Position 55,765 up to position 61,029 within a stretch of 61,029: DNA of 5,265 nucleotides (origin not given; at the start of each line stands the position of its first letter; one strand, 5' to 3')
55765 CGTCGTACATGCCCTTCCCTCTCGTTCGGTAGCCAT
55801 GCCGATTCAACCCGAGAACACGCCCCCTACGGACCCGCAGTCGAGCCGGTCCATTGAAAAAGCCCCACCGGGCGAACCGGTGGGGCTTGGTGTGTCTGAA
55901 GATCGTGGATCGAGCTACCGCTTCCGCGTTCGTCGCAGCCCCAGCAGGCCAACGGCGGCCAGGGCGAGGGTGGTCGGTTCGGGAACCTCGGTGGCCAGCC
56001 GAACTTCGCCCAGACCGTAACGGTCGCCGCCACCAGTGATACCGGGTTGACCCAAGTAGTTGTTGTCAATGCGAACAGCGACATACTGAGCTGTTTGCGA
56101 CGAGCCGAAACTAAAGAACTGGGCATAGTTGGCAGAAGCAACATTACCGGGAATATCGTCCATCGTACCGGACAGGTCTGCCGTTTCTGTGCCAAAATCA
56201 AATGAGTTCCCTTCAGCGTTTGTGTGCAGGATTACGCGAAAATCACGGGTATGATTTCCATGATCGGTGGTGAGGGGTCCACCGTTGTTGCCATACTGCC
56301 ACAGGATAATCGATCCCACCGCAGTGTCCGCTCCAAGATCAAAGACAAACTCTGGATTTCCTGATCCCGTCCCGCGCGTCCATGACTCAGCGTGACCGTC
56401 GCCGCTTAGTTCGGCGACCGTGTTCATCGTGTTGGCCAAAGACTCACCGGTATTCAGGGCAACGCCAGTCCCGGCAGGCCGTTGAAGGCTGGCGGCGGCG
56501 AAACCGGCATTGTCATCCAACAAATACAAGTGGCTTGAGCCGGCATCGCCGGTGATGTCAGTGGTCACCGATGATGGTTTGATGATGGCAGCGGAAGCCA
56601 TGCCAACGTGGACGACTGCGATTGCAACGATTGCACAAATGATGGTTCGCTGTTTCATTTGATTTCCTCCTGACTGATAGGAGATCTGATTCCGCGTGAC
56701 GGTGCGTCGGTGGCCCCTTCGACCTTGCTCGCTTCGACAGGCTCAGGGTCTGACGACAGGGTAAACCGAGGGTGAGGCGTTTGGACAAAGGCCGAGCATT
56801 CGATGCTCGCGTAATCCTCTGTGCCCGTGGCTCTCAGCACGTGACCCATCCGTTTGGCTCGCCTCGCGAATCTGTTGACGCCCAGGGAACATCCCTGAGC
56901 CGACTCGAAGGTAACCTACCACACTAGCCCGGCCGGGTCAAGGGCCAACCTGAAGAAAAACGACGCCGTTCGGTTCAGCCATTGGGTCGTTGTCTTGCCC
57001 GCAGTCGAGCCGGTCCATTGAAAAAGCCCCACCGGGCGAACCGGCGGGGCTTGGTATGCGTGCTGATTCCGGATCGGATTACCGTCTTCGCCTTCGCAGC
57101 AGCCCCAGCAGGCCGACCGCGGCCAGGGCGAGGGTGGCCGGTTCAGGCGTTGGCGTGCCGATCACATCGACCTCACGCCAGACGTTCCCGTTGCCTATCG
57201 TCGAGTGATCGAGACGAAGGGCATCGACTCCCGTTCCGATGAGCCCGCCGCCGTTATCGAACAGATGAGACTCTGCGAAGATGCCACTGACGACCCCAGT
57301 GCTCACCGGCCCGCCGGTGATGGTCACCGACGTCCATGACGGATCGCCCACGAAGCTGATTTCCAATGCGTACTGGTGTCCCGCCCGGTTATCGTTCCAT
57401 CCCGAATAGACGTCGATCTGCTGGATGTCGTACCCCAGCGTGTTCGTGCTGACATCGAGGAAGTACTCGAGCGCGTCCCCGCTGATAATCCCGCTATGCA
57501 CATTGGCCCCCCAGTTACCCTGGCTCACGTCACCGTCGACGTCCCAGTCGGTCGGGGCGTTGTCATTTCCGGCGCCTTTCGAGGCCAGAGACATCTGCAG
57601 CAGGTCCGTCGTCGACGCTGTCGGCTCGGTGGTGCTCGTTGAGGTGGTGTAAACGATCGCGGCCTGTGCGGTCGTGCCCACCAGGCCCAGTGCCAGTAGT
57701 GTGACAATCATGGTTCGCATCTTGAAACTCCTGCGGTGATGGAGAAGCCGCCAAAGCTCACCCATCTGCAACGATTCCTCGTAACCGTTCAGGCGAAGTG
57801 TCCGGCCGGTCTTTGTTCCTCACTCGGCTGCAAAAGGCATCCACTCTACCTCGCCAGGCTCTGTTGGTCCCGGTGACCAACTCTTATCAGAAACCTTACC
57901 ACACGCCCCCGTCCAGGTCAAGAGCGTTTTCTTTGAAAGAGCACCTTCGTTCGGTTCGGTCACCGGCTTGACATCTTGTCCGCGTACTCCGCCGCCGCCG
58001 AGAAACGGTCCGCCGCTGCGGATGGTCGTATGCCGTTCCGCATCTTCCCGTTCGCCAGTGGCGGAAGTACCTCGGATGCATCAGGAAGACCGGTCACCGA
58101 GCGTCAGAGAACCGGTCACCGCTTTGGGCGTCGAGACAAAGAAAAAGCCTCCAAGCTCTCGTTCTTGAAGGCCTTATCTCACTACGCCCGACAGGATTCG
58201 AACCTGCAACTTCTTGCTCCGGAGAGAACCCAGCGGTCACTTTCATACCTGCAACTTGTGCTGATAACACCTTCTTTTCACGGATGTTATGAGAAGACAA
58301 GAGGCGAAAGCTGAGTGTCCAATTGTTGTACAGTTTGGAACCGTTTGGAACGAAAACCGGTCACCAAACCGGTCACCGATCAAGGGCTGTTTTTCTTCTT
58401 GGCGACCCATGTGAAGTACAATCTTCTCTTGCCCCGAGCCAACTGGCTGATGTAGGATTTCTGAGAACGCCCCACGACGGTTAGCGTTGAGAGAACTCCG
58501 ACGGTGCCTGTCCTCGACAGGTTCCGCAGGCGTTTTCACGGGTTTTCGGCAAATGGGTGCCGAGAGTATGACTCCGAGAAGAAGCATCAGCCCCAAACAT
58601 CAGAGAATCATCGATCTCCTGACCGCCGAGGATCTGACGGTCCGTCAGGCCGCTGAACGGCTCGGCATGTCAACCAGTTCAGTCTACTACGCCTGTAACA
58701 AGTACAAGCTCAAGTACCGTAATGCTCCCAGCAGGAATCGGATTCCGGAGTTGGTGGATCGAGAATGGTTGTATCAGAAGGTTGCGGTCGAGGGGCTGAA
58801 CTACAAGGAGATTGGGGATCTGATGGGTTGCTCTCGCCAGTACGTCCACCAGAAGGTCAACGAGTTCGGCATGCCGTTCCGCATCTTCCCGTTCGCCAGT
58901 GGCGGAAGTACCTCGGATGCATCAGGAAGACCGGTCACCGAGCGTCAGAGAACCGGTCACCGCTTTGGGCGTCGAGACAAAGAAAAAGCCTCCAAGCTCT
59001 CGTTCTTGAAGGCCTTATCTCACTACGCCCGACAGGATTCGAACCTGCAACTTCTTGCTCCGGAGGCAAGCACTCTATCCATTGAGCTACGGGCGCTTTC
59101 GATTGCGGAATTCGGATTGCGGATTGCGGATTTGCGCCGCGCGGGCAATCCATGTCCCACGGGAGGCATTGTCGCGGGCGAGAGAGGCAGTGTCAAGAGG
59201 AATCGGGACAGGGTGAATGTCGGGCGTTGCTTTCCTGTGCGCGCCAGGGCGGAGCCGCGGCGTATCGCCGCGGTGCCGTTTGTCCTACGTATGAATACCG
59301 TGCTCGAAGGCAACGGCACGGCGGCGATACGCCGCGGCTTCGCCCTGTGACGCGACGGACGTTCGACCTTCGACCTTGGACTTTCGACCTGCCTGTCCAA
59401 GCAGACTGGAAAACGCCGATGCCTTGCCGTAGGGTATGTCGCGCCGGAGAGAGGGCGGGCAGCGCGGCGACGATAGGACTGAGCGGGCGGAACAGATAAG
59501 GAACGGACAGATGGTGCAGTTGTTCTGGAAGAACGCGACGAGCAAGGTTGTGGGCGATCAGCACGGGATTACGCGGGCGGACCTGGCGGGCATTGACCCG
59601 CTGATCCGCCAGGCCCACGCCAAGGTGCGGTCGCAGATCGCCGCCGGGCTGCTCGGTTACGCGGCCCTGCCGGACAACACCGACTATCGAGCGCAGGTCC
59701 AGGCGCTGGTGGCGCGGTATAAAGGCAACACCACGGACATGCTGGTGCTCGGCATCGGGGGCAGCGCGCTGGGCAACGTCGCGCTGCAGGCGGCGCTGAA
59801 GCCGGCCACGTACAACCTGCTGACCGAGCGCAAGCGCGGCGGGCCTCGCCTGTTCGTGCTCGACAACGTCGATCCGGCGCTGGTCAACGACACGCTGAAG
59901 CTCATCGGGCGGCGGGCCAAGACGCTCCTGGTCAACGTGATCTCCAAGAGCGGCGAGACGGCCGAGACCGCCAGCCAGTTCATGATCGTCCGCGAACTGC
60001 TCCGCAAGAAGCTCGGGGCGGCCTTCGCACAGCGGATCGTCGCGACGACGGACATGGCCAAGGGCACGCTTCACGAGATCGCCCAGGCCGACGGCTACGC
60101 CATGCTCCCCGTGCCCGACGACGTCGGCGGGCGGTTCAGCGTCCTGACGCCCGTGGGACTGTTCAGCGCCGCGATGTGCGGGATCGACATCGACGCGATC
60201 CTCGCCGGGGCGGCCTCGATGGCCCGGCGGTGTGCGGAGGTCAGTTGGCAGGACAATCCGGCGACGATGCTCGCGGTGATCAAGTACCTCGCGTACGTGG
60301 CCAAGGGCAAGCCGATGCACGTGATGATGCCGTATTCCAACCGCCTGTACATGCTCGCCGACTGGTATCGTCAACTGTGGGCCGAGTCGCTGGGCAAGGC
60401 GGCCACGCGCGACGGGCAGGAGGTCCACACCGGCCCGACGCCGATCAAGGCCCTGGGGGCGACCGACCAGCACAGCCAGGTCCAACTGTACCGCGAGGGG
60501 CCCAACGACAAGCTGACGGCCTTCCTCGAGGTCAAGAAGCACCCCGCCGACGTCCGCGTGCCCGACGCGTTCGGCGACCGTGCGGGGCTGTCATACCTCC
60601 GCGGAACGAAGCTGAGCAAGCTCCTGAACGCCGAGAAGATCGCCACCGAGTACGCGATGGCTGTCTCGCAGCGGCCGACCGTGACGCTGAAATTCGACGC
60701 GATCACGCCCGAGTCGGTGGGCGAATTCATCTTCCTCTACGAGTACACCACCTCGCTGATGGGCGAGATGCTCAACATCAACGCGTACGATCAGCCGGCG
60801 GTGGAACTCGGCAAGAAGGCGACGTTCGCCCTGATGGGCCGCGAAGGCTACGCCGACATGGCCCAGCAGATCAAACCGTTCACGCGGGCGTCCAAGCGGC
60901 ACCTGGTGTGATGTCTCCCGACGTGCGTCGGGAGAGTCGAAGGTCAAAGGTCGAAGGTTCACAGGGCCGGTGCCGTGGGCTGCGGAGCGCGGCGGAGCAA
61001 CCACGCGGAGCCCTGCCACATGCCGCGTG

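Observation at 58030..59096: tRNA-Arg(CCG) followed by a perfect 195-bp direct repeat that starts exactly at the anticodon loop and flanks an AT-richer 646-bp insert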

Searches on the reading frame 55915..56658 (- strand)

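Call 7: search_protein_families(library=pfam, proteins=[window:55915-56658:-], max_evalue=1)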
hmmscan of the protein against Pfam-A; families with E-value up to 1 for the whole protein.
window:55915-56658:- (247 aa): 3 families
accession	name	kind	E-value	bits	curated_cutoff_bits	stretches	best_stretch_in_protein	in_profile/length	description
PF07589.16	PEP-CTERM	-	3.5e-06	27.3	20.7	1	225-246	2-24/24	PEP-CTERM motif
PF22633.2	F5_F8_type_C_2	-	0.01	16.9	27.8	1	87-178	4-88/91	NedA-like, galactose-binding domain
PF00754.31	F5_F8_type_C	-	0.017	15.6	28.2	1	81-199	13-114/127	F5/8 type C domain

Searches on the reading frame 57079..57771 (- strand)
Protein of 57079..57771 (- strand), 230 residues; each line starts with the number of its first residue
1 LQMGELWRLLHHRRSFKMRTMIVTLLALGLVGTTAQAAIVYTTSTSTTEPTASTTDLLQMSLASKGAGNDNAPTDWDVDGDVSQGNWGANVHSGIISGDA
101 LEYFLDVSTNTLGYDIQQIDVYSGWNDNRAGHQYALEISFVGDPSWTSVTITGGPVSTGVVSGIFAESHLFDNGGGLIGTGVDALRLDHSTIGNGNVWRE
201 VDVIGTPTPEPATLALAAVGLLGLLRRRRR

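Call 7: search_protein_families(library=pfam, proteins=[window:57079-57771:-], max_evalue=1)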
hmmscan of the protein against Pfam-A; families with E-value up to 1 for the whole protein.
window:57079-57771:- (230 aa): 2 families
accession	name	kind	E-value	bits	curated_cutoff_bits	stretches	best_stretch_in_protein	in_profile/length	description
PF07589.16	PEP-CTERM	-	2.2e-06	27.9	20.7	1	207-229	1-24/24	PEP-CTERM motif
PF19451.5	DUF5989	-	0.13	12.7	27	1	3-38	4-39/49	Family of unknown function (DUF5989)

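Call 25: find_encoding_contigs(protein=window:57079-57720:-, flank=6000, max_places=8)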
Protein window:57079-57720:- (213 aa): 2 contigs read that carry it; 2 places shown.
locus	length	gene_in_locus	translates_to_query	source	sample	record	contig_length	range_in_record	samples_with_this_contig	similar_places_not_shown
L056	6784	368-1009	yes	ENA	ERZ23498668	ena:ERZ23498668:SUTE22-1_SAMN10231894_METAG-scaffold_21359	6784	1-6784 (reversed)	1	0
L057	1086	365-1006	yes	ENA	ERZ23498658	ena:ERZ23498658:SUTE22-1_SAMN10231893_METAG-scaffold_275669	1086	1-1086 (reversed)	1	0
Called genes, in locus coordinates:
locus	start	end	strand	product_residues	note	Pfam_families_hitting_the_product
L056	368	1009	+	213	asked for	PF07589:PEP_exosort_dom (weak)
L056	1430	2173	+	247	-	PF07589:PEP_exosort_dom (weak)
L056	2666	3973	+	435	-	-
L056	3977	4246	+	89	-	-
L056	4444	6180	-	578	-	-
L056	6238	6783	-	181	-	?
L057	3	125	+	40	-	?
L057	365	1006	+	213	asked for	PF07589:PEP_exosort_dom (weak)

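Call 46: find_encoding_contigs(protein=window:57079-57711:-, flank=4000, max_places=10)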
Protein window:57079-57711:- (210 aa): 5 contigs read that carry it; 4 places shown.
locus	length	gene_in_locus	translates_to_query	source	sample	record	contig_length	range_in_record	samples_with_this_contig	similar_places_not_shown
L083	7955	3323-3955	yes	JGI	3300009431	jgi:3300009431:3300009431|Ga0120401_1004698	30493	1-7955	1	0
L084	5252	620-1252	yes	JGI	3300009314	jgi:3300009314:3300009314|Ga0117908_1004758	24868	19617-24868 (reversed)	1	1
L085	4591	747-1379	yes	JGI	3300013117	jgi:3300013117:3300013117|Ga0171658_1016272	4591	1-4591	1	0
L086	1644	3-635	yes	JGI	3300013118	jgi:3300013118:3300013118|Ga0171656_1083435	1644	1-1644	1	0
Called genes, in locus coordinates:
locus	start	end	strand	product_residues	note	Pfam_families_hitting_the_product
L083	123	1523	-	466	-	PF00342:PGI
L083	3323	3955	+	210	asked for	PF07589:PEP_exosort_dom (weak)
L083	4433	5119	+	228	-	PF07589:PEP_exosort_dom (weak)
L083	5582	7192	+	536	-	-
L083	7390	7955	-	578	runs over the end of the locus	-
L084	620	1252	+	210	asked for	PF07589:PEP_exosort_dom (weak)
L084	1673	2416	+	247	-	PF07589:PEP_exosort_dom (weak)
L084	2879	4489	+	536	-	-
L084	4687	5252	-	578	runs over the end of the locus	-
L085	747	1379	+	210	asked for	PF07589:PEP_exosort_dom (weak)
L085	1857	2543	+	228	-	PF07589:PEP_exosort_dom (weak)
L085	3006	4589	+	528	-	?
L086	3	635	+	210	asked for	PF07589:PEP_exosort_dom (weak)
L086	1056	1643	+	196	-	?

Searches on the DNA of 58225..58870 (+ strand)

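Call 57: search_dna_similar(query=window:58225-58870:+, collection=phages, mode=distant, max_rows=10)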
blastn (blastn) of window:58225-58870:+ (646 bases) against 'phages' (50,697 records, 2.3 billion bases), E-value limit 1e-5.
No match.

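Call 58: search_dna_similar(query=window:58225-58870:+, collection=plasmids, mode=distant, max_rows=10)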
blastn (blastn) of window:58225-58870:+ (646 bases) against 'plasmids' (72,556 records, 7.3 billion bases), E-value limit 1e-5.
No match.
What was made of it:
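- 58225..58870 (.): 646-bp insert, absent from the empty-site contigs; 52.6% GC against 66.4% for the window. No match in the phage or plasmid collections (calls 57, 58).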

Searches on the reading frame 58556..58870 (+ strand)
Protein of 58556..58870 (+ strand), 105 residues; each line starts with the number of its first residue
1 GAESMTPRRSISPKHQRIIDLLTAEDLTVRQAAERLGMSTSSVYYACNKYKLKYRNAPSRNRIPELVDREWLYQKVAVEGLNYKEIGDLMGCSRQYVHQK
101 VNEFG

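Call 59: search_dna_similar(query=window:58571-58870:+, collection=phages, mode=protein, max_rows=10, max_evalue=0.001)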
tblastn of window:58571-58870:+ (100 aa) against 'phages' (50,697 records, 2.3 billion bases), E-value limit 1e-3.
Records with a match: 1; places in all: 1; records where one place covers at least 80% of the query: 1.
Best place of each record, by identity: <60% 1.
By first word of the organism name: Gordonia 1.
By host as written in the record: Gordonia terrae 3612 1.
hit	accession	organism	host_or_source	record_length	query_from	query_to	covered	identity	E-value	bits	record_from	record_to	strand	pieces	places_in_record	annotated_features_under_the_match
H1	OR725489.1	Gordonia phage RayTheFireFly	Gordonia terrae 3612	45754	5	95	91%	29.7%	4e-4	43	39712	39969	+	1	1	61: helix-turn-helix DNA binding domain protein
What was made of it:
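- Tried and rejected: There was one 30%-identical generic HTH hit in a Gordonia phage (calls 57-59).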

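Call 78: search_protein_families(library=ncbifam, proteins=[window:58556-58870:+], max_evalue=0.01)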
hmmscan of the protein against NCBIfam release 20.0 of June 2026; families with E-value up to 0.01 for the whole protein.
window:58556-58870:+ (105 aa): 7 families
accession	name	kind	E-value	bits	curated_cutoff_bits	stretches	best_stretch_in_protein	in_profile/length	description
TIGR02937.1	sigma70-ECF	superfamily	1.8e-08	34.2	42.9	1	10-49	117-156/165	sigma-70 family RNA polymerase sigma factor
NF045758.2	YlxM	equivalog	1.3e-05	25.2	80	0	72-102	24-54/72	YlxM family DNA-binding protein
NF033545.0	transpos_IS630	equivalog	9.6e-05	22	100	0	18-52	4-38/299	IS630 family transposase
TIGR01764.1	excise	domain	0.00017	21.8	28.8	0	27-45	2-20/49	excisionase family DNA-binding protein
NF003257.0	PRK04217.1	equivalog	0.00048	20.2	115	0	19-51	51-83/110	hypothetical protein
TIGR02985.1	Sig70_bacteroi1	subfamily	0.0013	19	126.4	0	11-48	115-152/162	RNA polymerase sigma-70 factor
NF009177.0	PRK12525.1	subfamily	0.0043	16.9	266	0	76-102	130-156/168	RNA polymerase sigma factor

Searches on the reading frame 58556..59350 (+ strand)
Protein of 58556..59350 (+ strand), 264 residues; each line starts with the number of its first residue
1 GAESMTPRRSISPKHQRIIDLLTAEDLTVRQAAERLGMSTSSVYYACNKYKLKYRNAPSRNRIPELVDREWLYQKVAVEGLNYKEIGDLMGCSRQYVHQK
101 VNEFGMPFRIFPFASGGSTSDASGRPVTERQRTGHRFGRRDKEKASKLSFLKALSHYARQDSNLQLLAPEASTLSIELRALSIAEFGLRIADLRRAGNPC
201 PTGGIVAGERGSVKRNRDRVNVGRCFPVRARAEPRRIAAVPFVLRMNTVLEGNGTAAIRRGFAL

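Call 7: search_protein_families(library=pfam, proteins=[window:58556-59350:+], max_evalue=1)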
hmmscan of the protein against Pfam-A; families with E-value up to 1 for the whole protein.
window:58556-59350:+ (264 aa): 26 families (the best 25 are shown)
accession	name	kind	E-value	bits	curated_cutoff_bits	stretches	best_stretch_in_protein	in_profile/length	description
PF13384.12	HTH_23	-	4.7e-09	36.2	24.6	2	18-44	10-35/50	Homeodomain-like domain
PF04545.22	Sigma70_r4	-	4.9e-09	36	24.1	2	78-100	18-40/50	Sigma-70, region 4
PF08281.18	Sigma70_r4_2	-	1.4e-07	31.5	25.7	2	12-45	12-45/54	Sigma-70, region 4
PF13518.12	HTH_28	-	2.4e-06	27.9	25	2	17-51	4-37/52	Helix-turn-helix domain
PF13551.12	HTH_29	-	6e-05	23.5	28.1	1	21-45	7-31/64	Winged helix-turn helix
PF21476.4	PF0610-like_N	-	6.2e-05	23.6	33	1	16-44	4-32/50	PF0610-like, N-terminal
PF12802.13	MarR_2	-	6.6e-05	23.4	27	1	17-49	9-43/61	MarR family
PF12728.13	HTH_17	-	7.5e-05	23.4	27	1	27-65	2-40/51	Helix-turn-helix domain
PF13560.12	HTH_31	-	0.00027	21.6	27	1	25-46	13-34/64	Helix-turn-helix domain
PF13936.12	HTH_38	-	0.0015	18.7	27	1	12-45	6-39/44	Helix-turn-helix domain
PF13412.12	HTH_24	-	0.0017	18.3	21.9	1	14-49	4-40/48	Winged helix-turn-helix DNA-binding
PF02954.25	HTH_8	-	0.0071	16.5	22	1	17-50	9-42/42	Bacterial regulatory protein, Fis family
PF09339.16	HTH_IclR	-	0.0079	16.4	22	1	24-45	16-37/52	IclR helix-turn-helix domain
PF01381.28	HTH_3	-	0.0082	16.6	23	1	21-44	4-27/55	Helix-turn-helix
PF08279.18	HTH_11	-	0.024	15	25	0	16-44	3-33/55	HTH domain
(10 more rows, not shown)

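Call 8: search_protein_families(library=phrogs, proteins=[window:58556-59350:+], max_evalue=1)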
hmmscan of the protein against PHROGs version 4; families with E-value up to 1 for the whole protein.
window:58556-59350:+ (264 aa): 35 families (the best 25 are shown)
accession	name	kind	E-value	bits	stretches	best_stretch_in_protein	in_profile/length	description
phrog_323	-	transcription regulation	4.7e-08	33.9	1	8-110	94-194/319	transcriptional regulator, D5-like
phrog_36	-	transcription regulation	5e-08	33.8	2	10-54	139-183/220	transcriptional regulator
phrog_1740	-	transcription regulation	2.9e-07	30.4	2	10-62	168-220/567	RNA polymerase sigma factor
phrog_14131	-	DNA, RNA and nucleotide metabolism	3e-07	30.9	1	16-109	135-229/351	DNA binding protein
phrog_8446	-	DNA, RNA and nucleotide metabolism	4.3e-07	30.8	1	23-128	25-122/211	HNH endonuclease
phrog_7545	-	DNA, RNA and nucleotide metabolism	4.7e-06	27.9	2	67-107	5-45/160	HNH endonuclease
phrog_664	-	DNA, RNA and nucleotide metabolism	2.9e-05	25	1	4-95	31-115/210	DNA binding protein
phrog_3512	-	transcription regulation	0.00029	22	1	10-49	65-104/130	sigma factor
phrog_8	-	transcription regulation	0.00045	20.8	1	15-98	78-188/346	transcriptional regulator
phrog_9129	-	unknown function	0.00077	20.5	1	24-107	83-175/184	-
phrog_3855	-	DNA, RNA and nucleotide metabolism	0.0015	19.9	1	8-51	63-104/115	HTH DNA binding protein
phrog_125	-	DNA, RNA and nucleotide metabolism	0.0028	18.2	1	15-63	168-216/254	DNA invertase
phrog_6223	-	transcription regulation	0.0034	18.4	0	80-99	17-36/73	transcriptional repressor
phrog_11376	-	unknown function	0.0035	18.6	0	75-103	53-81/134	-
phrog_2328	-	transcription regulation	0.0099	16.7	0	15-48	17-50/128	transcriptional repressor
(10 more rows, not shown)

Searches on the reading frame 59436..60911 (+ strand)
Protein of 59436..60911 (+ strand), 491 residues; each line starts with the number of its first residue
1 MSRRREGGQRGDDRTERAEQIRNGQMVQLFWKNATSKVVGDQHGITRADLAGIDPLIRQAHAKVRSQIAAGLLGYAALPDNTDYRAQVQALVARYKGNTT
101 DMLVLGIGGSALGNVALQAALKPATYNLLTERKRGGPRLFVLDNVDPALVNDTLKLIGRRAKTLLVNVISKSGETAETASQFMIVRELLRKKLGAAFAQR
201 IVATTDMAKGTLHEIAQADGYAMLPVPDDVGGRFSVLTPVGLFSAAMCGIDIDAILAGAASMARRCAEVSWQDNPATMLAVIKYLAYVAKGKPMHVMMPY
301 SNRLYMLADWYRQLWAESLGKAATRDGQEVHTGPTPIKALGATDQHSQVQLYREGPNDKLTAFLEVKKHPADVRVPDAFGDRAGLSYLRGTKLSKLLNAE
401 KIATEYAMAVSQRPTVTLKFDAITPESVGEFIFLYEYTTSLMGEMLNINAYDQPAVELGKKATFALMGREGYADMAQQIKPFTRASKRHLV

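Call 7: search_protein_families(library=pfam, proteins=[window:59436-60911:+], max_evalue=1)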
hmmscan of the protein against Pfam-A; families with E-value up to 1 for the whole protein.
window:59436-60911:+ (491 aa): 1 family
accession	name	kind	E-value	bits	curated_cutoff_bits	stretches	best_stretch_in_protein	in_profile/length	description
PF00342.24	PGI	-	1.5e-43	149.6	22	1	97-462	94-461/486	Phosphoglucose isomerase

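Call 12: find_related_loci(query=window:59436-60908:+, collection=genome_contigs, flank=6000)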
Query window:59436-60908:+ (491 aa) in genome_contigs; peptide patterns used: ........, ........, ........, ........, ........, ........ (x = any residue, [..] = any of these).
90 stretches matched a pattern; 37 encode a relative of the query (tblastn E <= 1e-3); 37 distinct loci.
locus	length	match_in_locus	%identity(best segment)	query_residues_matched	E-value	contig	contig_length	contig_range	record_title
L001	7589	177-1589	75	20-490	0e+0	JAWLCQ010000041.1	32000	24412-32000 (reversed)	MAG: Phycisphaerae bacterium isolate 15dZY3.bin.65 NODE_1789_length_32000_cov_6.225730, whole genome shotgun sequence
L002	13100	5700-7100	74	25-491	0e+0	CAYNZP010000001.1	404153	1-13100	MAG TPA_asm: uncultured Planctomycetaceae bacterium isolate SRP077602_co10_423 genome assembly, contig: NODE_3_length_40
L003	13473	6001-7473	71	18-491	0e+0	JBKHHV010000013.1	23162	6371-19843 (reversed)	MAG: Phycisphaerae bacterium isolate D1M07_5 NODE_948_length_23162_cov_4.896222, whole genome shotgun sequence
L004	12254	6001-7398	73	26-490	0e+0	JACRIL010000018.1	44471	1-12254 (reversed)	MAG: Planctomycetota bacterium isolate NC_groundwater_1802_Pr3_B-0.1um_59_14 SR-2_scaffold_141_227505, whole genome shot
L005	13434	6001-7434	71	15-490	0e+0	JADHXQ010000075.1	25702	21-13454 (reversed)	MAG: Phycisphaerae bacterium isolate BS750m-G57 BS-750m-C2532, whole genome shotgun sequence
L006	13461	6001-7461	70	5-491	0e+0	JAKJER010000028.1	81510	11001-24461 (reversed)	MAG: Planctomycetota bacterium isolate UR.bin180 UR_contig_486, whole genome shotgun sequence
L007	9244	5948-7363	71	19-490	0e+0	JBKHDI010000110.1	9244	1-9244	MAG: Phycisphaerae bacterium isolate D1M03_8 NODE_4405_length_9244_cov_10.422244, whole genome shotgun sequence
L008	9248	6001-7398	71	25-490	0e+0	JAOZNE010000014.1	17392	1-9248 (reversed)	MAG: Phycisphaerae bacterium isolate GMC4.concoct.128 GMC4_3476_length_17392_cov_13.013266, whole genome shotgun sequenc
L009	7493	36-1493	68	22-490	0e+0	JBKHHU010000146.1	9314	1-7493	MAG: Phycisphaerae bacterium isolate D1M07_4 NODE_5961_length_9314_cov_7.245167, whole genome shotgun sequence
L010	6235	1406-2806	71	22-490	0e+0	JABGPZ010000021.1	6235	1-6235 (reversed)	MAG: Phycisphaerales bacterium isolate co234_bin44 NODE_18974_length_6235_cov_7.118932, whole genome shotgun sequence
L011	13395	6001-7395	69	26-490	0e+0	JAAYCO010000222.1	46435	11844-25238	MAG: Planctomycetota bacterium isolate AS06rmzACSIP_458 479123_AS06, whole genome shotgun sequence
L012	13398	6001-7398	71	26-491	0e+0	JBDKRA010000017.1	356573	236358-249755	MAG: Phycisphaerae bacterium isolate 5_bin.122 c_000000618936, whole genome shotgun sequence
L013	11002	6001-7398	71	26-491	0e+0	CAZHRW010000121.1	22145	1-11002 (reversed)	MAG TPA_asm: uncultured Planctomycetales bacterium isolate SRP067234_co1_288 genome assembly, contig: k99_887448, whole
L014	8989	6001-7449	69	9-491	0e+0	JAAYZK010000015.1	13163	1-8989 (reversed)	MAG: Planctomycetota bacterium isolate AS06rmzACSIP_316 19915_AS06, whole genome shotgun sequence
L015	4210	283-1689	69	26-490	0e+0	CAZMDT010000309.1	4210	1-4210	MAG TPA_asm: uncultured Planctomycetaceae bacterium isolate SRP185410_co2_16 genome assembly, contig: NODE_32976_length_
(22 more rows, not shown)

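Call 24: find_encoding_contigs(protein=window:59511-60911:+, flank=6000, max_places=8)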
Protein window:59511-60911:+ (466 aa): 8 contigs read that carry it; 8 places shown.
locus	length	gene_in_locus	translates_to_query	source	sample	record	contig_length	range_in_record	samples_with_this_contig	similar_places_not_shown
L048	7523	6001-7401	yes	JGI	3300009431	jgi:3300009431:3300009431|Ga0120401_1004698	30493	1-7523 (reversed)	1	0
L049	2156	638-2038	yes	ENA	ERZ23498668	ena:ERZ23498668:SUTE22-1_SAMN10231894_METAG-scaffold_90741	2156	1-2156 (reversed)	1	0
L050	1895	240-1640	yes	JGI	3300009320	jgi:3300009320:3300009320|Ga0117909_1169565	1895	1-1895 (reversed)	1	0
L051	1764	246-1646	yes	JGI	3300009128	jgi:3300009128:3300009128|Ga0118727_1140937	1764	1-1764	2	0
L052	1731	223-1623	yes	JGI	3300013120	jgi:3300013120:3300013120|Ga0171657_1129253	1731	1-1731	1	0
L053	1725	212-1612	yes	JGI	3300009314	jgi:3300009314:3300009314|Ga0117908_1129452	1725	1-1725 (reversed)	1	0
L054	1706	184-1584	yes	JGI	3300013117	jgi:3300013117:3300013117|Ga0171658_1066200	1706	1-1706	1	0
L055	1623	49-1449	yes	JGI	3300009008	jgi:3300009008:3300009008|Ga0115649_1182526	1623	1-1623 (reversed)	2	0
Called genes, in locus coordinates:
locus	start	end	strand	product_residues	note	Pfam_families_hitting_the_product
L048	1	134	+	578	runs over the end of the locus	-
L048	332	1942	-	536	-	-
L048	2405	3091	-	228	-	PF07589:PEP_exosort_dom (weak)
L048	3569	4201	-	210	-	PF07589:PEP_exosort_dom (weak)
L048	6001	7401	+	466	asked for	PF00342:PGI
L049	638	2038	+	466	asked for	PF00342:PGI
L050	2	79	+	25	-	?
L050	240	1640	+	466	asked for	PF00342:PGI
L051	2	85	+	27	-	?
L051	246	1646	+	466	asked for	PF00342:PGI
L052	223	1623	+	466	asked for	PF00342:PGI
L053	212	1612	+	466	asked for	PF00342:PGI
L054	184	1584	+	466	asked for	PF00342:PGI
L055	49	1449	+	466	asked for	PF00342:PGI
